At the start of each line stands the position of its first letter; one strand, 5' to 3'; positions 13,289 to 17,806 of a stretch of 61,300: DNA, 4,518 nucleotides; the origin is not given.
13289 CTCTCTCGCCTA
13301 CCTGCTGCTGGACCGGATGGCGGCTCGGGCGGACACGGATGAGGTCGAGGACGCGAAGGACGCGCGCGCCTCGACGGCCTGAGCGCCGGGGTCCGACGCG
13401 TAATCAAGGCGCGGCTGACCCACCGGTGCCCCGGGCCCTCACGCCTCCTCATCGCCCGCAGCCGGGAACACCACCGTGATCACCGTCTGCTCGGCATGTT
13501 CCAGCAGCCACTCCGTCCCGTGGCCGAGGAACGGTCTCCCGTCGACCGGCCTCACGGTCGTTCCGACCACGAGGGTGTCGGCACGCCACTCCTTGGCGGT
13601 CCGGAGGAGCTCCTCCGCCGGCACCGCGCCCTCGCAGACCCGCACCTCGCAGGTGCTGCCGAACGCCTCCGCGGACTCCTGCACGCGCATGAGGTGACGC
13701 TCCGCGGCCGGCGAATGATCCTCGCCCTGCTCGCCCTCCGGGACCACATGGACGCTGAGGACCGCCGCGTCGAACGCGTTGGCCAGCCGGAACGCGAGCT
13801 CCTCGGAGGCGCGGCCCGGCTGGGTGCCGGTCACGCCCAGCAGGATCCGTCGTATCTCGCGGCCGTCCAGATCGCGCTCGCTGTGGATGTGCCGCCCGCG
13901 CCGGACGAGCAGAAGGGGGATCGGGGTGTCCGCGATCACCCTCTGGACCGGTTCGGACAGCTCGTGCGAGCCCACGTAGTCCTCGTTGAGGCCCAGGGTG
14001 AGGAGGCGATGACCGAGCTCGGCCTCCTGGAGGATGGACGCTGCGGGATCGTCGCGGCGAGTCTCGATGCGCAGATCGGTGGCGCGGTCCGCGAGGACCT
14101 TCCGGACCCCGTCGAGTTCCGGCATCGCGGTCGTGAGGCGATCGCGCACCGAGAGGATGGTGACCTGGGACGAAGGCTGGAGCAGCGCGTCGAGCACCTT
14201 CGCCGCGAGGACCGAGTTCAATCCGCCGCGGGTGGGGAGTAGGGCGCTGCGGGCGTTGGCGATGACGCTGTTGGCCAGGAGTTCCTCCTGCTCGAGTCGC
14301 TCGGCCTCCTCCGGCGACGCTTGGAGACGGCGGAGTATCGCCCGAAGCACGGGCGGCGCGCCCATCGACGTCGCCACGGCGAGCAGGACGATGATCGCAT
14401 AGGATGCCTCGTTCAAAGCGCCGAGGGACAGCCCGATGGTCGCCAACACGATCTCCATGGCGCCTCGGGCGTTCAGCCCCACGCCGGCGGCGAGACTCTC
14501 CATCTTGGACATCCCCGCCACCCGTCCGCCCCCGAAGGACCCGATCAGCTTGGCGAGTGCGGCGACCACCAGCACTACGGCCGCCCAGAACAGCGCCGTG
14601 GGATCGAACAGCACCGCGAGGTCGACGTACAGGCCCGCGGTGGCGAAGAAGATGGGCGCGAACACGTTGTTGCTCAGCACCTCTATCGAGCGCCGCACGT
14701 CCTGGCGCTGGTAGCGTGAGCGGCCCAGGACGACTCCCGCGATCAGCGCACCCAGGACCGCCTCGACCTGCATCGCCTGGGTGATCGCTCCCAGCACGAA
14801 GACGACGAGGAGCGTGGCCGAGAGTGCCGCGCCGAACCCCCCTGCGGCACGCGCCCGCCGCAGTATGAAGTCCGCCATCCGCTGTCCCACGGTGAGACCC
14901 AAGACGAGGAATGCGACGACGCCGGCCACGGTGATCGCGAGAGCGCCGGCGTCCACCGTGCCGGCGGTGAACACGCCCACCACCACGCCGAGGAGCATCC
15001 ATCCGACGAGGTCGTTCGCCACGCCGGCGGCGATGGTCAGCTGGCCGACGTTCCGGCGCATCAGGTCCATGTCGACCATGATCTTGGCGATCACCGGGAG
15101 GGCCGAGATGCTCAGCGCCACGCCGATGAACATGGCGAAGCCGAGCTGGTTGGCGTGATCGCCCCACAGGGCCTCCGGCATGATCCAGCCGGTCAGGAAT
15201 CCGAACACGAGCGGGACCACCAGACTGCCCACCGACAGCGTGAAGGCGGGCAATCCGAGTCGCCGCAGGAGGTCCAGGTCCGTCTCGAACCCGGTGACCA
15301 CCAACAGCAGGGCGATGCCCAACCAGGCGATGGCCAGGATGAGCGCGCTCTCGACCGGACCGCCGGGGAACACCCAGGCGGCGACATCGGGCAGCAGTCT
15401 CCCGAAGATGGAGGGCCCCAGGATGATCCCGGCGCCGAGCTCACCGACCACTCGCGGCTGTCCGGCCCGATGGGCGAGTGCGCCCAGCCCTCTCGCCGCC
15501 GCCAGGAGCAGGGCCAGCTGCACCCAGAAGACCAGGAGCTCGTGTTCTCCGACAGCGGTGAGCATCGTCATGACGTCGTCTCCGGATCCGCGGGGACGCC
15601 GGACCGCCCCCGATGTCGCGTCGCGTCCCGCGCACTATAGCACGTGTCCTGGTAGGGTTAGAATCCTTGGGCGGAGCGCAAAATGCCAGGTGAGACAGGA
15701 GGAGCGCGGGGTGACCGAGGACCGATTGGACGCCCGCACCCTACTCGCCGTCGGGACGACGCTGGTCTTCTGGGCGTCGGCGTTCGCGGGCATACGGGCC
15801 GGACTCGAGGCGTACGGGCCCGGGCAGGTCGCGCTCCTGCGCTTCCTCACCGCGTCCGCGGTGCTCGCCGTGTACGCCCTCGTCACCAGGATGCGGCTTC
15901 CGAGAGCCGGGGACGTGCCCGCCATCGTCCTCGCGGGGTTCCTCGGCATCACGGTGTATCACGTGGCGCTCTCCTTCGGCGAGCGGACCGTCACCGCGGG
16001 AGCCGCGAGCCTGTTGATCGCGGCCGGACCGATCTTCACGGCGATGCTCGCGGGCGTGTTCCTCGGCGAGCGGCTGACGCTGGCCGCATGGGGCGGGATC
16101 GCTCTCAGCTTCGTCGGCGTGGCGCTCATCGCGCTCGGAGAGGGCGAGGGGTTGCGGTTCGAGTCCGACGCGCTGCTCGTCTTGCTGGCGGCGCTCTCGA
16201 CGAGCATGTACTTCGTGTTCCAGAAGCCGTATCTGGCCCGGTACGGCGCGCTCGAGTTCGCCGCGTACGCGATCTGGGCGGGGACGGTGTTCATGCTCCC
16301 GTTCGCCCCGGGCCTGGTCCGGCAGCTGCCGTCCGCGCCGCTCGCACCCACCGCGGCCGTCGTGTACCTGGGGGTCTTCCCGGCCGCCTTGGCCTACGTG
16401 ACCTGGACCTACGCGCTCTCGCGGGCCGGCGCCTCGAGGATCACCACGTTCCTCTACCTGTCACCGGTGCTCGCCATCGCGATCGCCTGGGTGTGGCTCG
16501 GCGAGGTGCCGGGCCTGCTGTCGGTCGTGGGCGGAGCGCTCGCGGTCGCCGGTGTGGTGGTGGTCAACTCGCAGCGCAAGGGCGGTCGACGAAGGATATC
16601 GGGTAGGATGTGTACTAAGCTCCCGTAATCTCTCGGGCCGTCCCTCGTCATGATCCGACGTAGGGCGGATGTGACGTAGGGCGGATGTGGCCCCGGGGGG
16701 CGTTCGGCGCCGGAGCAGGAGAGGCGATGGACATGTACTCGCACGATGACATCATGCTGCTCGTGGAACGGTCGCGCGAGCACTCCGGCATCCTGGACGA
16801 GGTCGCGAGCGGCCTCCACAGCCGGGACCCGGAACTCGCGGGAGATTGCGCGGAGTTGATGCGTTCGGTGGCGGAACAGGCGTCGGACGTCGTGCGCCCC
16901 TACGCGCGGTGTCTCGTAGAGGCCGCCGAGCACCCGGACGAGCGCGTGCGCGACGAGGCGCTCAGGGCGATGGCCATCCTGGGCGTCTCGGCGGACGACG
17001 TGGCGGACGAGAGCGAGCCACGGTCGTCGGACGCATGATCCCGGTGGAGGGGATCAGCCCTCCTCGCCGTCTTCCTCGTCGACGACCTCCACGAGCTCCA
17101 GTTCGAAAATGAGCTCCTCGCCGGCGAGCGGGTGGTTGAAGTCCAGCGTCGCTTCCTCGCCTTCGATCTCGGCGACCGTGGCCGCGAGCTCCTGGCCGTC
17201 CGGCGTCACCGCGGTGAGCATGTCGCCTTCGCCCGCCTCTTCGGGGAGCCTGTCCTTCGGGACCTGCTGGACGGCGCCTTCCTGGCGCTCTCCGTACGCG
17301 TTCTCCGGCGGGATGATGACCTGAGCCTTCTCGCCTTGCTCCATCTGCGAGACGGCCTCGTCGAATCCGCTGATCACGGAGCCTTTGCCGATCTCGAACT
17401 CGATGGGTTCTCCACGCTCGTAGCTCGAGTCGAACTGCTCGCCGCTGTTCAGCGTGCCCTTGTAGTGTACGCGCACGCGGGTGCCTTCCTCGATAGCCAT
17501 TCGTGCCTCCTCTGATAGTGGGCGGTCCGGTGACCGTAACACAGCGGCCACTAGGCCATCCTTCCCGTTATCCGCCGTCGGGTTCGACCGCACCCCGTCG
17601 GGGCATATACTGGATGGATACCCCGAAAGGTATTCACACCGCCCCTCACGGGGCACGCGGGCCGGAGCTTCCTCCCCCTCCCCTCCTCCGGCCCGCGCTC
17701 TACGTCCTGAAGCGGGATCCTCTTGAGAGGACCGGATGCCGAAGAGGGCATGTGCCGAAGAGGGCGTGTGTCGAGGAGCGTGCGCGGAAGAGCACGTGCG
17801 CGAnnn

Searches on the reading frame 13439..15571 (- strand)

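Call 26: search_protein_families(library=pfam, proteins=[window:13439-15571:-], max_evalue=0.001)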
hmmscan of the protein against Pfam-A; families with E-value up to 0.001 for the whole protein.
window:13439-15571:- (710 aa): 2 families
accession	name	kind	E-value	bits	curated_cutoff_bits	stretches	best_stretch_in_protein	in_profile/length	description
PF00999.27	Na_H_Exchanger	-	1.1e-48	166.4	26.2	1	29-414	9-374/375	Sodium/hydrogen exchanger, transmembrane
PF00582.32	Usp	-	2.8e-13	51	24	1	573-700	2-140/141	Universal stress protein family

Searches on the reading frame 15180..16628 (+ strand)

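Call 26: search_protein_families(library=pfam, proteins=[window:15180-16628:+], max_evalue=0.001)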
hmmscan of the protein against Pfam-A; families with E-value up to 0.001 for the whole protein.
window:15180-16628:+ (482 aa): 1 family
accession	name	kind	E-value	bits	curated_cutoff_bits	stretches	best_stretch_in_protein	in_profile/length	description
PF00892.27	EamA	-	1.6e-44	151.9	28.2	2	331-463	4-134/135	EamA-like transporter family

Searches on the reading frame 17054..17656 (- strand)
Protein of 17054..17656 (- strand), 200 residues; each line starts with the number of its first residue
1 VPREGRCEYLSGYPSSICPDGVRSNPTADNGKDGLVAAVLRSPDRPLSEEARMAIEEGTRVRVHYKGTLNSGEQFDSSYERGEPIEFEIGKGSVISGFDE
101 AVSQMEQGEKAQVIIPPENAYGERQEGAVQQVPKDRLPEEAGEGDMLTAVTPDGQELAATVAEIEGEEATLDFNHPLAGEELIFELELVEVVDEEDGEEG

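Call 26: search_protein_families(library=pfam, proteins=[window:17054-17656:-], max_evalue=0.001)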
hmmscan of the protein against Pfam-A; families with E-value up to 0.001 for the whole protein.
window:17054-17656:- (200 aa): 2 families
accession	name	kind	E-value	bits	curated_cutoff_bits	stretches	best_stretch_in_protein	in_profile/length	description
PF00254.34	FKBP_C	-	9e-27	93.7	21.1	1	55-133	5-82/94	FKBP-type peptidyl-prolyl cis-trans isomerase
PF11213.13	DUF3006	-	0.00087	19.9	32.3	0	124-150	15-41/67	Protein of unknown function (DUF3006)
